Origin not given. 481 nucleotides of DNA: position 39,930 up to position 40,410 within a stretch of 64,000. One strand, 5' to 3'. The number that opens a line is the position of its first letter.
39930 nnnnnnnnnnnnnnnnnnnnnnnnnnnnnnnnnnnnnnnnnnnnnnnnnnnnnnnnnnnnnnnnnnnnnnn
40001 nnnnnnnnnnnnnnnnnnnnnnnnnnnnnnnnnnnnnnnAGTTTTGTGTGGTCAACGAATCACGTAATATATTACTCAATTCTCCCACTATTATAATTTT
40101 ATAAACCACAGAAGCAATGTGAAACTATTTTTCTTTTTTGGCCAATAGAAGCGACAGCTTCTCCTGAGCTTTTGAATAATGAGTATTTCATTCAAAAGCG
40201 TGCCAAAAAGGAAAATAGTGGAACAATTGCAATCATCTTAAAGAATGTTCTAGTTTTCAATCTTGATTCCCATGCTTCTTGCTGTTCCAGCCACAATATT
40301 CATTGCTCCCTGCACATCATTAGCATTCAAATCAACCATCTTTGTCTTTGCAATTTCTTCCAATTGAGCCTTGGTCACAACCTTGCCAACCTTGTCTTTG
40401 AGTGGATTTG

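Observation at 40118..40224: New family of MITE/REP-like elements of about 107 bp with inverted termini; six intergenic copies in this window.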

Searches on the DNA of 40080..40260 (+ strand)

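Call 21: search_rna_families(source=window, start=40080, end=40260, threshold=evalue, max_evalue=10, show_alignments=3)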
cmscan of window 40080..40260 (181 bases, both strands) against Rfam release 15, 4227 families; matches with E-value up to 10: 10.
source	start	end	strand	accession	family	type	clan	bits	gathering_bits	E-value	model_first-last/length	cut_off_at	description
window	40090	40195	+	RF01492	rli28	Gene; sRNA;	-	19.2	45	1.4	1-186/186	no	Listeria sRNA rli28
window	40139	40205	+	RF00161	nos_TCE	Cis-reg;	-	16.6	60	0.66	1-64/64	no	Nanos 3' UTR translation control element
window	40122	40220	-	RF00632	sxy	Cis-reg;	-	16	70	2.6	1-104/104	no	sxy 5' UTR element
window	40191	40241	-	RF00085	SNORD28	Gene; snRNA; snoRNA; CD-box;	-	15.2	50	6.2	1-75/75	no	Small nucleolar RNA SNORD28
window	40121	40222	+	RF00445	MIR399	Gene; miRNA;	-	14.1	57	1.3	1-117/117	no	mir-399 microRNA precursor family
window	40114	40230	+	RF04111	MIR6274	Gene; miRNA;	-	13.6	80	9.1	1-107/107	no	MIR6274 microRNA precursor family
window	40110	40234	-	RF03323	mir-3613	Gene; miRNA;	-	13.5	91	3.2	1-86/86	no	mir-3613 microRNA precursor family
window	40129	40215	-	RF00669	mir-96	Gene; miRNA;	-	13.5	65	3.7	1-78/78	no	mir-96 microRNA precursor family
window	40135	40260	-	RF03546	Flavivirus-5UTR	Cis-reg;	CL00129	13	80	1.9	20-156/156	5'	Flavivirus 5' UTR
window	40080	40124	-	RF00064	HgcG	Gene; snRNA; snoRNA; HACA-box;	-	7.6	77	3.7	1-45/276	3'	HgcG RNA (Pab40)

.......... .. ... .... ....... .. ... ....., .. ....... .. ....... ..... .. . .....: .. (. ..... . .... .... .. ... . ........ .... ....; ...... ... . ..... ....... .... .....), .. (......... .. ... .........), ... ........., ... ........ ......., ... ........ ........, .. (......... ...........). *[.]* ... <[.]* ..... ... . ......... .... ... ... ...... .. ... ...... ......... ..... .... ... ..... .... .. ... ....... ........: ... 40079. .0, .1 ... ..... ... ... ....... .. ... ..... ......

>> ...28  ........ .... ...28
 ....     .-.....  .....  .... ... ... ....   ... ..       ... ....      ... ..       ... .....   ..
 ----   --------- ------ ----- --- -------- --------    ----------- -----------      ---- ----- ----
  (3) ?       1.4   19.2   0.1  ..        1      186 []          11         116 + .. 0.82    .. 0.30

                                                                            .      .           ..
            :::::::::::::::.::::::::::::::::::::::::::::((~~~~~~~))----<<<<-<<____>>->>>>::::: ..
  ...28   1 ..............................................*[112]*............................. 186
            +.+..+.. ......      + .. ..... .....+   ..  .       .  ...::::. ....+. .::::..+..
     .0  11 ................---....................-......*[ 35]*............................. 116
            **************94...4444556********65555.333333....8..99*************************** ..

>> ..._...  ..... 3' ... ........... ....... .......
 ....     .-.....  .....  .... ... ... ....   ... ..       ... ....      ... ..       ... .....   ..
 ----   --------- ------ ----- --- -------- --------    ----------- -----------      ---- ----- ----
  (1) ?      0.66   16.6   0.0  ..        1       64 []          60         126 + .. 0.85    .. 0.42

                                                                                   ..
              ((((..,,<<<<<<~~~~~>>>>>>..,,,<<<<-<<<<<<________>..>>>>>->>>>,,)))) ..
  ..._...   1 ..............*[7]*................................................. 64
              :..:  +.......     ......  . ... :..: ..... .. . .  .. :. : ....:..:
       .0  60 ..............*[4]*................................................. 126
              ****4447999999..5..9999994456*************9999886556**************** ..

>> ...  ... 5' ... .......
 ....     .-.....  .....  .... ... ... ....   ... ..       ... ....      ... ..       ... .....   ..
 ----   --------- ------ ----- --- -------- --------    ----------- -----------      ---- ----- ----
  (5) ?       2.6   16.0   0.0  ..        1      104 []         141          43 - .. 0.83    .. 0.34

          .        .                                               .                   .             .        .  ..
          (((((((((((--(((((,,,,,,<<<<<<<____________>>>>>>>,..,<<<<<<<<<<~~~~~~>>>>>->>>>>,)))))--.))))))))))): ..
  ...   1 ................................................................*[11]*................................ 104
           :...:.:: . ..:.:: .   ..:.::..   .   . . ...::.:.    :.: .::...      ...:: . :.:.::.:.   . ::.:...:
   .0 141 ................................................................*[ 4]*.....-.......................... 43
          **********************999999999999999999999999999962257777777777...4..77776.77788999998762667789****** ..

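Call 32: build_rna_model(alignment_id=A3, structure=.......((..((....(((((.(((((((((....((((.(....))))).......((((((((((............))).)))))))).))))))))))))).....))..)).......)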
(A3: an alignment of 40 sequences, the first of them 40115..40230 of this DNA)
Model R1 built from alignment A3 (40 sequences, 124 columns); structure: as given.
model positions 114; base pairs 33; branch points 1; effective number of sequences 1.58; information 0.59 bits per position. Calibrated on 0.2 Mb of random sequence (short: E-values are rough).
structure used (alignment columns):
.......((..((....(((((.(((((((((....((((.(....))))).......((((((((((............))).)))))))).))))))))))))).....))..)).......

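Call 33: search_with_rna_model(model_id=R1, source=window, filters=off, max_evalue=10)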
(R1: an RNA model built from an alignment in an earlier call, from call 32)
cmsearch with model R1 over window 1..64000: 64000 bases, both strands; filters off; matches with E-value up to 10: 61.
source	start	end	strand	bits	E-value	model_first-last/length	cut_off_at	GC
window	36116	36230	-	115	4.4e-28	1-114/114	no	0.39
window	40115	40230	+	109.6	1.3e-26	1-114/114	no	0.35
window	34863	34977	+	105.1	1.9e-25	1-114/114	no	0.35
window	10232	10346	+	94.8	1.2e-22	1-114/114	no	0.34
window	11763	11876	+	75.3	2.1e-17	1-114/114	no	0.39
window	51624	51736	+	46.9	9.3e-10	1-114/114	no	0.37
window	36118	36232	+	30.8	2e-05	1-114/114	no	0.4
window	40113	40228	-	21.7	0.0056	1-114/114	no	0.34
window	25578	25664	+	20.1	0.015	1-114/114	no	0.32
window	54196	54307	+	20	0.016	1-114/114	no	0.26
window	34861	34975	-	19.7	0.019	1-114/114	no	0.35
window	11815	11845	-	19.4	0.023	53-83/114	no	0.29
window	6786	6890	-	19.4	0.024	1-114/114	no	0.37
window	10228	10346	-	19.2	0.027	1-114/114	no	0.34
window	36961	37021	+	18.4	0.045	1-114/114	no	0.26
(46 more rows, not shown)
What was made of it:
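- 40115..40230 (+): Copy 5, the finding itself, between rplK and rplA. Outer stem arms are 40115-40143 / 40202-40230. Hairpin 1 is 40147-40162 with GNRA loop GACA at 40153-40156. Hairpin 2 is 40168-40199. R1 scores 109.6 bits (call 33).
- Checked: A covariance model built from 40 family members finds the same six and nothing else above noise (call 33):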

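Call 40: search_with_rna_model(model_id=R1, sources=[L001, L002, L003, L004, L005, L007, L009, L010, L011, L012, L013, L015, L016, L017, L019, L020, L021, L022, L024, L026, L028, L030, L032, L033, L034, L036, L037, L038, L039, L040, L041, L045, L046, L047, L048, L049, L052, L053, L054, L055, L056, L058, L061, L062, L063, L065, L066, L067, L068, L069], max_evalue=0.001)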
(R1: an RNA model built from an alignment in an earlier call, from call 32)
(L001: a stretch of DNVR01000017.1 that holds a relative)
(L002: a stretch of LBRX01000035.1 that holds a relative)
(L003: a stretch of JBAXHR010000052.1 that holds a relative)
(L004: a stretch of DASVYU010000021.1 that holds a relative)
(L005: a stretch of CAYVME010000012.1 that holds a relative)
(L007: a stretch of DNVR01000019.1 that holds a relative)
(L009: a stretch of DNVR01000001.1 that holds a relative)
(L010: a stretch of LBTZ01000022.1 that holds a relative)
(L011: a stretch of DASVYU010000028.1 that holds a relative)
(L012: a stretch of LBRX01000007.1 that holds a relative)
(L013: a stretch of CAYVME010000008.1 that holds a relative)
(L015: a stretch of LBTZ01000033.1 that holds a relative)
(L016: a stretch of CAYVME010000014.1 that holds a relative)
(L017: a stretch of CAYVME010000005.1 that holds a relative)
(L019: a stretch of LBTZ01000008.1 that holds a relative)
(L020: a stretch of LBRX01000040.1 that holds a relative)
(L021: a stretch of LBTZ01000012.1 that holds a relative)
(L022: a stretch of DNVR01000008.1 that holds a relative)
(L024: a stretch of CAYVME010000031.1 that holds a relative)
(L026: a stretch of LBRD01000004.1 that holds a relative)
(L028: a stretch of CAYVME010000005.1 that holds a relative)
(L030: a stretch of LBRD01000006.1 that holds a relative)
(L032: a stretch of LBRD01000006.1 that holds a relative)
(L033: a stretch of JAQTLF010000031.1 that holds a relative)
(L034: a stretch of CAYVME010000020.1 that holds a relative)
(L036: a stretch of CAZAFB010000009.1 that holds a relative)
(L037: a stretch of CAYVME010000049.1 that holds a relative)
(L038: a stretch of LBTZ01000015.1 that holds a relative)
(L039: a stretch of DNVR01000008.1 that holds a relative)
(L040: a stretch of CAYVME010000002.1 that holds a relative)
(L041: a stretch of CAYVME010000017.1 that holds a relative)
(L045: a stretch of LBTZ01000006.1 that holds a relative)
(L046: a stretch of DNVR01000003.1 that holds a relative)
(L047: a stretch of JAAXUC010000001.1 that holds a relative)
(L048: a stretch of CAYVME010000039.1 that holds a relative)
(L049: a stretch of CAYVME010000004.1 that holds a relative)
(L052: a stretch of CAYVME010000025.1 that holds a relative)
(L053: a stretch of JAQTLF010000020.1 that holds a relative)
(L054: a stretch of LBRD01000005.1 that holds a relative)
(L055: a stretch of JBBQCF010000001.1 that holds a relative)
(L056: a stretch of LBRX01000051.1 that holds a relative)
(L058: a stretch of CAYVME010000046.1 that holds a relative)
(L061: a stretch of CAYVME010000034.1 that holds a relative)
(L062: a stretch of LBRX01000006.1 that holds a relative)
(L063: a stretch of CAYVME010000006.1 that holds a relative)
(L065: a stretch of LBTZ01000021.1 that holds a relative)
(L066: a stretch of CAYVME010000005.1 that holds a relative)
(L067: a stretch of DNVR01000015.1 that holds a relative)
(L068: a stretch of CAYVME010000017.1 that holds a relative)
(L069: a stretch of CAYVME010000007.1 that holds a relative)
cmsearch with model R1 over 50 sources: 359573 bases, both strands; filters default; matches with E-value up to 0.001: 72.
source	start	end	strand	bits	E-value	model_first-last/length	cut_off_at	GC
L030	6583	6695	-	124.6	6.4e-30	1-114/114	no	0.37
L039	6791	6904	-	123.7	1.1e-29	1-114/114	no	0.37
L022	1128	1241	-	122.8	2e-29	1-114/114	no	0.37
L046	3846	3959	+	122.8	2e-29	1-114/114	no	0.37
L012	3218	3331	+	122.6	2.2e-29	1-114/114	no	0.37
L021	6718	6830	+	121.9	3.3e-29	1-114/114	no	0.38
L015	5908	6020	+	121.6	4.1e-29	1-114/114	no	0.37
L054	4826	4938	+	121.4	4.6e-29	1-114/114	no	0.4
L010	4448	4563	-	121.3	5e-29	1-114/114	no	0.41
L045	3886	3999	-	121.2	5.3e-29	1-114/114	no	0.38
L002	3218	3330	-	120.5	8e-29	1-114/114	no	0.4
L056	7041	7154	-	120.4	8.3e-29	1-114/114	no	0.39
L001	5454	5567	-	119.7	1.3e-28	1-114/114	no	0.39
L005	249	362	-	119.6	1.4e-28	1-114/114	no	0.39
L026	1828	1940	+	119.4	1.6e-28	1-114/114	no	0.4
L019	5347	5460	+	118.4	2.9e-28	1-114/114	no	0.39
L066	6502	6615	+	118.1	3.5e-28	1-114/114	no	0.38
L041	2509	2622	-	117.9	4.1e-28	1-114/114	no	0.39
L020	6783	6896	+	117.1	6.4e-28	1-114/114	no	0.39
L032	7539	7652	-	116.7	8.4e-28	1-114/114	no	0.38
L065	6911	7024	-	116.1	1.2e-27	1-114/114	no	0.38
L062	7647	7761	+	115.8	1.5e-27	1-114/114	no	0.37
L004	1887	2001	-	115.3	2e-27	1-114/114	no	0.46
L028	7280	7393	-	114.6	3.2e-27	1-114/114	no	0.37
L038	3060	3173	-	114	4.5e-27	1-114/114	no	0.38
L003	320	434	-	114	4.5e-27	1-114/114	no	0.42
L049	4771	4885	+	113.5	6.2e-27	1-114/114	no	0.37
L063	4310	4420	+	111.1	2.7e-26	1-114/114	no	0.37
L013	4899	5012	+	109.6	7.1e-26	1-114/114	no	0.39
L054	4098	4211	+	109.5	7.6e-26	1-114/114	no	0.4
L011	6849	6963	-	107.2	3.1e-25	1-114/114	no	0.43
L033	316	429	+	105.3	9.9e-25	1-114/114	no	0.39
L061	7193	7305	-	103.5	3e-24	1-114/114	no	0.35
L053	2230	2343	+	102.9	4.4e-24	1-114/114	no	0.36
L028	517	630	+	101.7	9.5e-24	1-114/114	no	0.42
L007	2427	2538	-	100.8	1.7e-23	1-114/114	no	0.38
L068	5387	5497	-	100.7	1.7e-23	5-114/114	5'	0.37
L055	975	1089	+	98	8.9e-23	1-114/114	no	0.31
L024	1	100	-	96.6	2.2e-22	1-100/114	3'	0.38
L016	1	111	+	95.4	4.7e-22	5-114/114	5'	0.35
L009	4322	4455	+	94.2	9.7e-22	1-114/114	no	0.43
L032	711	880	-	89.9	1.4e-20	1-114/114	no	0.42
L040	4774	4887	+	87.5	6.3e-20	1-114/114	no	0.39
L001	5728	5897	-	82.5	1.3e-18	1-114/114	no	0.41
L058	1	94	-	79.5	8.7e-18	1-94/114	3'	0.39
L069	7685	7870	+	77.5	3.1e-17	1-114/114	no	0.44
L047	7440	7625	-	77.1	4e-17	1-114/114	no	0.46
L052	7360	7438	-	68.4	8.6e-15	35-114/114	5'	0.35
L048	6082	6150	-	65.8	4.3e-14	46-114/114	5'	0.39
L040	6212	6398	+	64.1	1.2e-13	1-114/114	no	0.45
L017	2736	2801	-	63.4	2e-13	47-114/114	5'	0.39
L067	481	545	-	61.7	5.5e-13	47-114/114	5'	0.35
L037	2466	2527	-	60.7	1e-12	52-114/114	5'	0.37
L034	1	78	+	59.3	2.3e-12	37-114/114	5'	0.38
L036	891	1001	+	58.1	5.1e-12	1-114/114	no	0.42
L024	2717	2773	-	51.5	3e-10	58-114/114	5'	0.4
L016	5467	5579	+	40.7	2.5e-07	1-114/114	no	0.45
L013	6612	6724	+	35.8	5e-06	1-114/114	no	0.42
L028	7134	7247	+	33.3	2.5e-05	1-114/114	no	0.48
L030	1744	1857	+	32.6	3.7e-05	1-114/114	no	0.45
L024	2362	2474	-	32.5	4e-05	1-114/114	no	0.35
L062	1601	1716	+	31.5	7.2e-05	1-114/114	no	0.41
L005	3103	3215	-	30.5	0.00014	1-114/114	no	0.44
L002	3220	3332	+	30.4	0.00015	1-114/114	no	0.4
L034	3746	3861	+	30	0.00018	1-114/114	no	0.35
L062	7645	7759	-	29.9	0.0002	1-114/114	no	0.37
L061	7196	7308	+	29.5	0.00025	1-114/114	no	0.35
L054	4824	4936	-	29.3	0.00029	1-114/114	no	0.4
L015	5906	6018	-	28.8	0.00038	1-114/114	no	0.36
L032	7541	7654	+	28.6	0.00043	1-114/114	no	0.38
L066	6500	6613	-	28.3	0.00054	1-114/114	no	0.37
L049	2915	3027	+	27.4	0.00093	1-114/114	no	0.49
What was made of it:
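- Many MAG contigs break inside the element (call 40).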

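Call 44: search_with_rna_model(model_id=R1, sources=[L074, L075, L076, L077, L078, L079, L080, L081, L082, L083, L084, L085, L086, L087, L088, L089, L090, L091, L092, L093, L094, L095, L096, L097, L098, L099, L100, L101, L102, L103, L104, L105, L106, L107, L108, L109, L110, L111, L112, L113, L114, L115, L116, L117, L118, L119, L120, L121, L122, L123, L124, L125, L126, L127, L128, L129, L130, L131, L132, L133, L134, L135, L136, L137, L138, L139, L140, L141, L142, L143, L144, L145, L146, L147, L148, L149, L150, L151, L152, L153], max_evalue=0.01)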
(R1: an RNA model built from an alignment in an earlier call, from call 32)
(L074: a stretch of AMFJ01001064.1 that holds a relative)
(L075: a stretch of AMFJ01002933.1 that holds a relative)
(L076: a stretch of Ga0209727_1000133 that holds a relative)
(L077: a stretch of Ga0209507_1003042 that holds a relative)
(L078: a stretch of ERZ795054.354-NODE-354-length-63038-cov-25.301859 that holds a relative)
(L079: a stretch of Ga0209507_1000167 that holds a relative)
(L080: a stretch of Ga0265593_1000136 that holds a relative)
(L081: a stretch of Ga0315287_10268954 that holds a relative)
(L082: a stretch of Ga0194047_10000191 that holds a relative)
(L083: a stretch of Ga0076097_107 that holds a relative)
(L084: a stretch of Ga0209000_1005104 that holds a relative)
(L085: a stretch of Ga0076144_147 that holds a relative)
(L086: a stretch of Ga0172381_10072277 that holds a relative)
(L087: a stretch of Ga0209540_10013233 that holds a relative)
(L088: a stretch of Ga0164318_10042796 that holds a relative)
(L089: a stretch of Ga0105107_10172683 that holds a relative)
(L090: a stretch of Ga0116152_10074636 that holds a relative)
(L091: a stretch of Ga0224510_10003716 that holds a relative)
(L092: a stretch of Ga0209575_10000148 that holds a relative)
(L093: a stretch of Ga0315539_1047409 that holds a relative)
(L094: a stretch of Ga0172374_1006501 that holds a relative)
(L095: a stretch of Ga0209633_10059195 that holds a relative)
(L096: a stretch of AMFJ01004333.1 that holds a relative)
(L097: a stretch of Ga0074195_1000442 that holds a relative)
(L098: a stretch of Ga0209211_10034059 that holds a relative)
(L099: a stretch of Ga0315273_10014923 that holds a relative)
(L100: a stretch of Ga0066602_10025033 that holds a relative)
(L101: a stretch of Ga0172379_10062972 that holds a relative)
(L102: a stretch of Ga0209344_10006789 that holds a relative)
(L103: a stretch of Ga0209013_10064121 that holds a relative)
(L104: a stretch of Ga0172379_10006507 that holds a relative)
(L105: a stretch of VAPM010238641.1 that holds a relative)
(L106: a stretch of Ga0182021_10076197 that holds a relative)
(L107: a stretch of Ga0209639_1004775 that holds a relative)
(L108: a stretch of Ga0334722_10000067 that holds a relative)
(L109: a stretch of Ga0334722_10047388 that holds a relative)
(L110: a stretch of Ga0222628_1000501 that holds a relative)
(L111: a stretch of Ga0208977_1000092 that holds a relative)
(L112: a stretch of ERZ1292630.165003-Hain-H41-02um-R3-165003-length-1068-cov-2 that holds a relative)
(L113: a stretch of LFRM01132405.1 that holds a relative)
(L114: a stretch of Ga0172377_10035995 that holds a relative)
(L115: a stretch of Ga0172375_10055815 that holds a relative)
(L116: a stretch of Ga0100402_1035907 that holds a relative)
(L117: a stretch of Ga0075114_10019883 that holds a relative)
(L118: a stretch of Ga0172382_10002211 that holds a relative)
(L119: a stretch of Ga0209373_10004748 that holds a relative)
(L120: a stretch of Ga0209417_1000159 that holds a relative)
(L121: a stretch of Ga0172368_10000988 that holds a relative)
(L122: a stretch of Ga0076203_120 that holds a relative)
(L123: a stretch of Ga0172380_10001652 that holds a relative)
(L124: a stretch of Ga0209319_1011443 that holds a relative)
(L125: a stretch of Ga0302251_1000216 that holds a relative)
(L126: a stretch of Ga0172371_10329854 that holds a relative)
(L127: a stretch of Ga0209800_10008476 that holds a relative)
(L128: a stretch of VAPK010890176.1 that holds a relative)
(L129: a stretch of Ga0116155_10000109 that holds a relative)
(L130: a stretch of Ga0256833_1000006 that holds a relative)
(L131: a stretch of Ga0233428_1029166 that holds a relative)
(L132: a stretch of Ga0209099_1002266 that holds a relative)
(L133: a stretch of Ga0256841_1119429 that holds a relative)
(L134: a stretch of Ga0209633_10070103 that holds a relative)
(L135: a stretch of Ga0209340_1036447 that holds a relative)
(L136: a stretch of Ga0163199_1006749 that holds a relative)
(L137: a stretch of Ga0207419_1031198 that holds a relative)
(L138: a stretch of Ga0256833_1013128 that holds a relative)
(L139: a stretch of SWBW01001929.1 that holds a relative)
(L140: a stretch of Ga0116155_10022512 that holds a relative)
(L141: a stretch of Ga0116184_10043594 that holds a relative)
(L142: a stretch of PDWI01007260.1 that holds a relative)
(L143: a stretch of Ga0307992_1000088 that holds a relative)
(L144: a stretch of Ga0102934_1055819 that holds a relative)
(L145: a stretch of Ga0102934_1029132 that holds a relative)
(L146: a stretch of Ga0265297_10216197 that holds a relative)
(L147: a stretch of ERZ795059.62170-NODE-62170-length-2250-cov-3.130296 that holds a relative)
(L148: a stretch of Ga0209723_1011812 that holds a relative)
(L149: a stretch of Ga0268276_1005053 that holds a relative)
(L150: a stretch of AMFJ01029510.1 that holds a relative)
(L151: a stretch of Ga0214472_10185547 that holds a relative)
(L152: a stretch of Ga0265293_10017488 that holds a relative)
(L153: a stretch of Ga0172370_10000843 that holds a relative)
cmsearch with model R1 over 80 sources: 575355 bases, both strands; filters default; matches with E-value up to 0.01: 2.
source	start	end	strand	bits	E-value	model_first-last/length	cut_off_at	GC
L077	2343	2450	-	27.1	0.0018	1-114/114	no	0.39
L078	2905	3012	-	27.1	0.0018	1-114/114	no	0.39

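Call 60: search_with_rna_model(model_id=R1, source=L154, max_evalue=1)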
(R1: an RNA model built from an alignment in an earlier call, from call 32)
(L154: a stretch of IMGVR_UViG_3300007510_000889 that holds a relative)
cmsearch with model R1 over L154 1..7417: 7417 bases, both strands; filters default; matches with E-value up to 1: 0.
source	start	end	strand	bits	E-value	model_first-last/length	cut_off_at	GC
